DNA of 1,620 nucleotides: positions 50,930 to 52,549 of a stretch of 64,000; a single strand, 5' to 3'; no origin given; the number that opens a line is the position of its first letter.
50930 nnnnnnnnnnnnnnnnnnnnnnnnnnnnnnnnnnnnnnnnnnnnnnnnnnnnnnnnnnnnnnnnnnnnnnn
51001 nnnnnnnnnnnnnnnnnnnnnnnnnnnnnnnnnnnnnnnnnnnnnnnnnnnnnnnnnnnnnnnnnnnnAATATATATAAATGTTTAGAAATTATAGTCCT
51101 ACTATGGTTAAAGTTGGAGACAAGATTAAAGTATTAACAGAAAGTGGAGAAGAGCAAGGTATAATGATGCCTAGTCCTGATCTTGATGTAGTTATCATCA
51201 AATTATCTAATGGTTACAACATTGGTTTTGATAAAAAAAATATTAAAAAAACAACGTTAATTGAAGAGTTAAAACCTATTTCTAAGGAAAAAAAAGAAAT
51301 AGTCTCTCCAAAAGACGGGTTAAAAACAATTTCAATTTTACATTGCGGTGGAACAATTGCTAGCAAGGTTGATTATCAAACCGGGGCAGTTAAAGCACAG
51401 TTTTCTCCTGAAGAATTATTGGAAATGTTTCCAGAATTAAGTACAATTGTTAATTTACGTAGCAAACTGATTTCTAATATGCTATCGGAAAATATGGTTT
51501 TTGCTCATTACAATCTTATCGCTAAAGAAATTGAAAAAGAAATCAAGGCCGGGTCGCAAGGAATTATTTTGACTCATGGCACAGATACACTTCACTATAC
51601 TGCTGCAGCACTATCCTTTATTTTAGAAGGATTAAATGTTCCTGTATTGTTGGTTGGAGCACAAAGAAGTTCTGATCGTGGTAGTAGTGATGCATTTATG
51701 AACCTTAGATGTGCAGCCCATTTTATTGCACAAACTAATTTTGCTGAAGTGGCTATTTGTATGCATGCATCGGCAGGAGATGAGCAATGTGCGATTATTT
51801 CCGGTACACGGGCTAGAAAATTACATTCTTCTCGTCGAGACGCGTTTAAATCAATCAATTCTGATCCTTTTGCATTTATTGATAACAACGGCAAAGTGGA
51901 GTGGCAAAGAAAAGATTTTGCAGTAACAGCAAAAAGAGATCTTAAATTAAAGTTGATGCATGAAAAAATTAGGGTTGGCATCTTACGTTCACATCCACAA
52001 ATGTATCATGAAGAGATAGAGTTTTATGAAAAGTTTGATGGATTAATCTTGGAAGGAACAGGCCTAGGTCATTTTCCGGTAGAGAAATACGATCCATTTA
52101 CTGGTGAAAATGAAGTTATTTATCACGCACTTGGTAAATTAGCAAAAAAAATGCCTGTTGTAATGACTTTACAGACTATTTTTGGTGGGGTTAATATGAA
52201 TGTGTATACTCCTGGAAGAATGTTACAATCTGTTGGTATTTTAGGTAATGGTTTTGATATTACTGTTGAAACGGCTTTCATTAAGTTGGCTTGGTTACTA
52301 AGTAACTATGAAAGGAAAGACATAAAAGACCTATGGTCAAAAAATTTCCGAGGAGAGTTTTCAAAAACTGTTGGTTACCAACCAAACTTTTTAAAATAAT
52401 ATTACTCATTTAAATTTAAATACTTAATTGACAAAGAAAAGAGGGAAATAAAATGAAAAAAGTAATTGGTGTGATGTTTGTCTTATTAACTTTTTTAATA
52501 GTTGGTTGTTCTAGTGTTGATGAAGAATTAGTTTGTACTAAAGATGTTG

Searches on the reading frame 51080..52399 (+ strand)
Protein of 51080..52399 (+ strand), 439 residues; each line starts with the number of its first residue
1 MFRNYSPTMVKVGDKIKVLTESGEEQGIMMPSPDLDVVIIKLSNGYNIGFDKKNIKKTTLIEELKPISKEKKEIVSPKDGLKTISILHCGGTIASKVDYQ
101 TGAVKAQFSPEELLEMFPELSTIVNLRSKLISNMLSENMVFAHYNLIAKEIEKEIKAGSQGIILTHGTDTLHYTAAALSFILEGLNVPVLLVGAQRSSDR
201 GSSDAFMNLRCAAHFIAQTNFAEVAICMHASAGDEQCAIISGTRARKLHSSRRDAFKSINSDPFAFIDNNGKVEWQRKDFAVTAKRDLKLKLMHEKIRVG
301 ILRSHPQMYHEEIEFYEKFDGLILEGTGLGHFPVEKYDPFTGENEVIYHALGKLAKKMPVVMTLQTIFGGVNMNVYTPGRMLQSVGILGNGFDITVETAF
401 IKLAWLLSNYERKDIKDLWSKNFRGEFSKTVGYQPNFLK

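Call 29: search_protein_families(library=pfam, proteins=[window:51080-52399:+], max_evalue=0.00001)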
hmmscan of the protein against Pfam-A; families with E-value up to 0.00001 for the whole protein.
window:51080-52399:+ (439 aa): 3 families
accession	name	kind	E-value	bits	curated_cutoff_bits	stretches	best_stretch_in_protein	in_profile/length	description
PF00710.25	Asparaginase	-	2.4e-56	190.8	22.5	1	84-278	2-190/193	Asparaginase, N-terminal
PF17763.6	Asparaginase_C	-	2.1e-16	60.4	34.6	1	298-413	1-108/114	Glutaminase/Asparaginase C-terminal domain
PF18195.6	GatD_N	-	4e-13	48.9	25.7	1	11-59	2-52/54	GatD N-terminal domain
